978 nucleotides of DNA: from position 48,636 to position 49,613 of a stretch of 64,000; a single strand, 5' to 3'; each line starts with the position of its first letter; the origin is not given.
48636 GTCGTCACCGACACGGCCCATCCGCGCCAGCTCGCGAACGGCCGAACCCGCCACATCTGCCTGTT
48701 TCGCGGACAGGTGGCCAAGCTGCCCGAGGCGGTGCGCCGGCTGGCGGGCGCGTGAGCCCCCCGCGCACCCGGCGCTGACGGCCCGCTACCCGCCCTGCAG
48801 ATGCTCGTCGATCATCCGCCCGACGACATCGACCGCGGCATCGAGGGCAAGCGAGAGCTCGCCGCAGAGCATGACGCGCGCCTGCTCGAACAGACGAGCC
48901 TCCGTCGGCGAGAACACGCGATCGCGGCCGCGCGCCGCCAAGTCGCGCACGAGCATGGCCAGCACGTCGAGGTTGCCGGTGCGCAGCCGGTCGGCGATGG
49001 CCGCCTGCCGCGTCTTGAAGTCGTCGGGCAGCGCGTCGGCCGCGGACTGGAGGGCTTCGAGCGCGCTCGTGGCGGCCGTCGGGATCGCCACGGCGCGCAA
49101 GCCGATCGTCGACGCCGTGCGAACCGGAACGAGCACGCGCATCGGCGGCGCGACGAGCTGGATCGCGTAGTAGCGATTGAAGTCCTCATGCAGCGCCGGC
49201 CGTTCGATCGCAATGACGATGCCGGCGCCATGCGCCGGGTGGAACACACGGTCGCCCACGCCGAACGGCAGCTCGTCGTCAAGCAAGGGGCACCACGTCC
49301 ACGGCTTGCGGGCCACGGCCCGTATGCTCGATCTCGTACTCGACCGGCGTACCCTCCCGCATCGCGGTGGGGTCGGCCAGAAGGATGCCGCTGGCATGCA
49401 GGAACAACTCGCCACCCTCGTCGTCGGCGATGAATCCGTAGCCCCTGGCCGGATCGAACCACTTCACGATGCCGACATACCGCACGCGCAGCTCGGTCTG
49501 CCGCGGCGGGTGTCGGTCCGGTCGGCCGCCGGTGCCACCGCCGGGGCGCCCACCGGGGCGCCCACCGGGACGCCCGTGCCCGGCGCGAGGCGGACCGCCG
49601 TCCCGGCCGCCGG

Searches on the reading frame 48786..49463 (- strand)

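Call 50: search_protein_families(library=pfam, proteins=[window:48786-49463:-], max_evalue=0.001)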
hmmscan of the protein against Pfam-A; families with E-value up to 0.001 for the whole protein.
window:48786-49463:- (225 aa): 2 families
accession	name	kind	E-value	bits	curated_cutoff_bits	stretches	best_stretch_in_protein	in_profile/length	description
PF21095.3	CarD_C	-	3.5e-12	46.6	23.1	1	134-219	2-87/87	CarD, C-terminal domain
PF02559.22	CarD_TRCF_RID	-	1.2e-08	35.4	23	1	67-119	1-52/57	CarD-like/TRCF RID domain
